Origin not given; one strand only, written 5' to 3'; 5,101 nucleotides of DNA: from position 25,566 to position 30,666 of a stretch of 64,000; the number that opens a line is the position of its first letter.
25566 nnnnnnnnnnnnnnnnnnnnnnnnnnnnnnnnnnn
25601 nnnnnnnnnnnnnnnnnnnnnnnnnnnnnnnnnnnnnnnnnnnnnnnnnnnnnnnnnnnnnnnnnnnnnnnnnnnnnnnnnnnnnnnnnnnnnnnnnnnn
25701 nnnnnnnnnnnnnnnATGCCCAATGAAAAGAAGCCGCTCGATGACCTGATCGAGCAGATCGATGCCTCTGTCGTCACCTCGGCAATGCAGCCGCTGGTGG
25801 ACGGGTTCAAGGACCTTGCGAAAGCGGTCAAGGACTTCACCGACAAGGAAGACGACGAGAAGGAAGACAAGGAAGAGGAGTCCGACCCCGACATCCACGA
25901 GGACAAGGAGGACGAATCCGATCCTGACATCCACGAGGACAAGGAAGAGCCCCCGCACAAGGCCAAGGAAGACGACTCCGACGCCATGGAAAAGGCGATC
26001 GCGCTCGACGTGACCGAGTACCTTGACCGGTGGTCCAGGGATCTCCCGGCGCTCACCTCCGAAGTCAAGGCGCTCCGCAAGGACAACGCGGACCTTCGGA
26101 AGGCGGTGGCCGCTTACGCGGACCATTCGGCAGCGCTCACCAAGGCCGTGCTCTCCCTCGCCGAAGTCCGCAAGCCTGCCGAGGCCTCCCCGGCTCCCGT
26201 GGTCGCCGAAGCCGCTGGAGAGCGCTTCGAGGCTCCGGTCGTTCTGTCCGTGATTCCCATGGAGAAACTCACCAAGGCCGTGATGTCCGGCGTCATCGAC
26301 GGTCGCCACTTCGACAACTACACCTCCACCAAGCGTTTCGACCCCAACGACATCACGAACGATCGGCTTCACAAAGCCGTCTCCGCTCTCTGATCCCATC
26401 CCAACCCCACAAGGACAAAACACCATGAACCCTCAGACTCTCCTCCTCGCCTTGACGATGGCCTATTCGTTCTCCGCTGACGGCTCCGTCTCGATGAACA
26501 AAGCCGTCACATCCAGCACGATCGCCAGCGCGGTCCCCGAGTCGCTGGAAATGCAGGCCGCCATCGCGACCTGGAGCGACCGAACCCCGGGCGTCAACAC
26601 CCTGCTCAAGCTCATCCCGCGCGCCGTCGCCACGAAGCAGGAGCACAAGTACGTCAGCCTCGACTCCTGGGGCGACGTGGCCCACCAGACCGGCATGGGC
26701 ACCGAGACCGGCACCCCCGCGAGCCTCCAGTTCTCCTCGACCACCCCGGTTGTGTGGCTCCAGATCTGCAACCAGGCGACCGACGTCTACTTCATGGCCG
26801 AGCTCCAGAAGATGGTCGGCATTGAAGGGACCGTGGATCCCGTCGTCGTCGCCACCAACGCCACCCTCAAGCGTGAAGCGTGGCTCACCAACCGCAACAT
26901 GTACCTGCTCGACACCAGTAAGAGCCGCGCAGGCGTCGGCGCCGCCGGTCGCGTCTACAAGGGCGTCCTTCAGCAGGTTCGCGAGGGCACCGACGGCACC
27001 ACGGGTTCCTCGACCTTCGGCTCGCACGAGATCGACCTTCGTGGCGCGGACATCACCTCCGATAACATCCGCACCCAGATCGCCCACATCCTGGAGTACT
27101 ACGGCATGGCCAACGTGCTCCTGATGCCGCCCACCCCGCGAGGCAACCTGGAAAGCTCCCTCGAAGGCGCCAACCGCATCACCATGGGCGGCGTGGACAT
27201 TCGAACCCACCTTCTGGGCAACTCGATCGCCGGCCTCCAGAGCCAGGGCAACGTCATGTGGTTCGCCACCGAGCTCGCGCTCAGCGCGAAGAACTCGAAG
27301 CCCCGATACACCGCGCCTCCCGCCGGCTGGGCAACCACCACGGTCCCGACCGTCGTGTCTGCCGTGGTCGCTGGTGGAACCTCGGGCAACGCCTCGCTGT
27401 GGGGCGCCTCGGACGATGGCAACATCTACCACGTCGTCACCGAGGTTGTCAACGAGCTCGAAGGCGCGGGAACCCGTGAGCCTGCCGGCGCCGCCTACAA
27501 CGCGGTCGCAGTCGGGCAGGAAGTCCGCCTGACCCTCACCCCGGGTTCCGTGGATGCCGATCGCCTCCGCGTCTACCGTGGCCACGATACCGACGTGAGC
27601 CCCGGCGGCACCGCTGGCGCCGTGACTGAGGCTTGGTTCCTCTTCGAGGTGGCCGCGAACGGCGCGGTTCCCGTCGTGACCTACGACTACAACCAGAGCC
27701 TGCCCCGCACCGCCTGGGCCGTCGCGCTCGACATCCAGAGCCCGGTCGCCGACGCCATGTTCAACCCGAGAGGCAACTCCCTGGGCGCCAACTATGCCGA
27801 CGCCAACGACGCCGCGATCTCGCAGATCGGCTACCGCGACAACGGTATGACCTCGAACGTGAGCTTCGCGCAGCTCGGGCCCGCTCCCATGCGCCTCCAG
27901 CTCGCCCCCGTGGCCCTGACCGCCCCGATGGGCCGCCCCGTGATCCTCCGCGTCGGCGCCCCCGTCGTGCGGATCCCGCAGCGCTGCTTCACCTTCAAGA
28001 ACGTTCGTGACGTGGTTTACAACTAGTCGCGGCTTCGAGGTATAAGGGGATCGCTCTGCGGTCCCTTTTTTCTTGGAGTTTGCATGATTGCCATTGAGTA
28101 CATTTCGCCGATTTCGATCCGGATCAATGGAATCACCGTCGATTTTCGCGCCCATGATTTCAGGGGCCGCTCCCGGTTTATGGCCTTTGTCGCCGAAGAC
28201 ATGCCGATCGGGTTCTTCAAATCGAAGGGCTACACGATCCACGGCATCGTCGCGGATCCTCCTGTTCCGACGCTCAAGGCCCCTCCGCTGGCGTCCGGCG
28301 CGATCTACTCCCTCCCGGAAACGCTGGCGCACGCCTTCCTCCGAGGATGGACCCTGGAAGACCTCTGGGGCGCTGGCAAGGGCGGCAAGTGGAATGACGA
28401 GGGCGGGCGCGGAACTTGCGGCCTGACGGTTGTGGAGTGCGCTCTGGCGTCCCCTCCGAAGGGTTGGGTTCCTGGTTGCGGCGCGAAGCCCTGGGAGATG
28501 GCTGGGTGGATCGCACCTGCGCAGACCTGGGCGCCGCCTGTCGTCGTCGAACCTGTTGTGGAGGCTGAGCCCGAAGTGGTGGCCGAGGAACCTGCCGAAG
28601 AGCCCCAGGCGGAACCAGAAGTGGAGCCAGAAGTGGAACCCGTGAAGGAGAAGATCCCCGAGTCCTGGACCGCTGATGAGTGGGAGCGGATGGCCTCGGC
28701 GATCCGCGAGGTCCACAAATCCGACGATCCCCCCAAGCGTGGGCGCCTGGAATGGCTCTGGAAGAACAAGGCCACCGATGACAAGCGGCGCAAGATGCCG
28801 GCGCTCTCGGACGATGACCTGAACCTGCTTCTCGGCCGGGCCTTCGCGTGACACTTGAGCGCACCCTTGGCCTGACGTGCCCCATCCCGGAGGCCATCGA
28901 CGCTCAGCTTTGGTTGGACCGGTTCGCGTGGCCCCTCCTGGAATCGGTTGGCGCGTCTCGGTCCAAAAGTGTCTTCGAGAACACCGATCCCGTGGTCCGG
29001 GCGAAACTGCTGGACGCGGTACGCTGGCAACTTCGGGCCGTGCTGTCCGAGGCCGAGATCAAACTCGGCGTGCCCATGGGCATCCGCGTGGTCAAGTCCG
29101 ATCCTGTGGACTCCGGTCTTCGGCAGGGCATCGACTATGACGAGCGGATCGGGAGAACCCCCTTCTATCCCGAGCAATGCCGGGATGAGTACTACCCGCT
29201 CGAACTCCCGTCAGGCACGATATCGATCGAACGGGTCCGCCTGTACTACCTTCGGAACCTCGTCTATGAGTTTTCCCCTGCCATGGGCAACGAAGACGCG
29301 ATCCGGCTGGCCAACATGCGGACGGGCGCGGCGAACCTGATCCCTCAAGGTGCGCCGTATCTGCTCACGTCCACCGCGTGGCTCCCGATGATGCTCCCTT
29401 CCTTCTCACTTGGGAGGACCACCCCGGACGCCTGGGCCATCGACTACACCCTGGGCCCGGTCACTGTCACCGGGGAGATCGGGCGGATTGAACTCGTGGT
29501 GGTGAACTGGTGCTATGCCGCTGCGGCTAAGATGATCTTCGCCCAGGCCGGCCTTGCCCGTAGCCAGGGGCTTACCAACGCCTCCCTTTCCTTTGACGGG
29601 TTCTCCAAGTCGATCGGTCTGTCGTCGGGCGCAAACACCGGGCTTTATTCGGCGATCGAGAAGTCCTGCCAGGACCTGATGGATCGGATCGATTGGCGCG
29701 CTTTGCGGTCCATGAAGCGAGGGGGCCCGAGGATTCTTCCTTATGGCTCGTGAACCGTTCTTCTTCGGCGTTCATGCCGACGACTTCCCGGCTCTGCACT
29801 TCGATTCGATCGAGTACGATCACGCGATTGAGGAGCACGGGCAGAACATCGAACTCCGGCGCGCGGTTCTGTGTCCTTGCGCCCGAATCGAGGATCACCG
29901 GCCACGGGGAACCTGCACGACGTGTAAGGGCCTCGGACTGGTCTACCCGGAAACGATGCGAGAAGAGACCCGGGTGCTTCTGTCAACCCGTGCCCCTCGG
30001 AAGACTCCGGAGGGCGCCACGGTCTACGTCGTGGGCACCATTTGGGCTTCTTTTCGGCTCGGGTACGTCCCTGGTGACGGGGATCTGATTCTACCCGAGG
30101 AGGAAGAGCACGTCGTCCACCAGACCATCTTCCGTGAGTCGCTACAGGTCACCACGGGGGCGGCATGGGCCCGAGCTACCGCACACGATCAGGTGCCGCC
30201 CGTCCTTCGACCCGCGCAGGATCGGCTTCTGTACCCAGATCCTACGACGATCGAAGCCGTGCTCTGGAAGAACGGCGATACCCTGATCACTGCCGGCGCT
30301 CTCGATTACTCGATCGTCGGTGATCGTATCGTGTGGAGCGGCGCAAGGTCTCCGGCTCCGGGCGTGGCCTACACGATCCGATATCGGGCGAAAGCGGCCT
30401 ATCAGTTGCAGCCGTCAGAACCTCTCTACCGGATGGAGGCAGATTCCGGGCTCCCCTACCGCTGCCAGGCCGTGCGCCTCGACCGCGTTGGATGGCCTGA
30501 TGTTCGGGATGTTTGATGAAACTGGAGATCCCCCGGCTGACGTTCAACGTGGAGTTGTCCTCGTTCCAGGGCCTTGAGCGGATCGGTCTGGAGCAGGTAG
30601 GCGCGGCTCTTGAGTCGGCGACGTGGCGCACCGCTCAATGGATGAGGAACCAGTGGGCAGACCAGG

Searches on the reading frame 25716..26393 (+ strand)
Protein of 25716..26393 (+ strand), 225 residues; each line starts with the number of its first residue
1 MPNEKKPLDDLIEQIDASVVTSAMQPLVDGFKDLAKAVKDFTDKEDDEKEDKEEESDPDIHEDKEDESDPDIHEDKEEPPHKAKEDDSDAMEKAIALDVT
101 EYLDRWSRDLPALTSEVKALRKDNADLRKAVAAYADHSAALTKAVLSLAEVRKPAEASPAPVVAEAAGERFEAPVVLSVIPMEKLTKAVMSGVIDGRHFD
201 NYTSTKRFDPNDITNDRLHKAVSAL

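Call 7: search_protein_families(library=phrogs, proteins=[window:25716-26393:+], max_evalue=0.01)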
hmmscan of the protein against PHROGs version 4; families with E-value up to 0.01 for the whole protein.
window:25716-26393:+ (225 aa): 0 families

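Call 15: search_protein_families(library=pfam, proteins=[window:25716-26393:+], max_evalue=0.01)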
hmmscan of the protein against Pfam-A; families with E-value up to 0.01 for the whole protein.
window:25716-26393:+ (225 aa): 1 family
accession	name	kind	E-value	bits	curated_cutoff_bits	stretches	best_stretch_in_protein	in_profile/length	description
PF05103.18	DivIVA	-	0.0039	17.6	28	0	98-149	22-73/131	DivIVA protein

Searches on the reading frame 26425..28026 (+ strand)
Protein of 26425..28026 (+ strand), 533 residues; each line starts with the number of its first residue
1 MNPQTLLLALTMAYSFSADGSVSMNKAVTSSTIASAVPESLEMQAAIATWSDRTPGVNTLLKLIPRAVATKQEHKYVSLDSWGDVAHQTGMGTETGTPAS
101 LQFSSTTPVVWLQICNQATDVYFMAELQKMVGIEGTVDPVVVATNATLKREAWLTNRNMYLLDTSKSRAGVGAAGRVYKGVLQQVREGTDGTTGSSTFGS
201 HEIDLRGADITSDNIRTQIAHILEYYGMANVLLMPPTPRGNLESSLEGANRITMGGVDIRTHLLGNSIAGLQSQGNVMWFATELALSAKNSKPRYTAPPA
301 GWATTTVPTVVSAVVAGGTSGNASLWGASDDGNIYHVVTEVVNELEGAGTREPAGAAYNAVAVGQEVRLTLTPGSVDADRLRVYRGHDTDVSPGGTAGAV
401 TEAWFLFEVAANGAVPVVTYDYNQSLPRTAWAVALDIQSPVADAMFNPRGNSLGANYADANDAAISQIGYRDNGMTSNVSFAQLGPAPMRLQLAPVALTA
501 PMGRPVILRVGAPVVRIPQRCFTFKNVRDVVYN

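Call 7: search_protein_families(library=phrogs, proteins=[window:26425-28026:+], max_evalue=0.01)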
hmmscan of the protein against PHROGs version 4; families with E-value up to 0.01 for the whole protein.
window:26425-28026:+ (533 aa): 1 family
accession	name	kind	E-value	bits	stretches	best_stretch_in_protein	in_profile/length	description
phrog_752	-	head and packaging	3.5e-22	80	1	30-528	36-469/475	major head protein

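Call 49: search_dna_similar(query=window:26425-28023:+, collection=phages, mode=protein, max_evalue=0.00001, max_rows=12)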
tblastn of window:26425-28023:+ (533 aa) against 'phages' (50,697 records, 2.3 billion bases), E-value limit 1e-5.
No match.

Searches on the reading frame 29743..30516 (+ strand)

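Call 16: search_protein_families(library=phrogs, proteins=[window:29743-30516:+], max_evalue=0.01)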
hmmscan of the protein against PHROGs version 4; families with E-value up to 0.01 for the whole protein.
window:29743-30516:+ (257 aa): 1 family
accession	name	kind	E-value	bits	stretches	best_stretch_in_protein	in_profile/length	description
phrog_1004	-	head and packaging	4.9e-09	36.9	1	19-71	17-69/263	virion structural protein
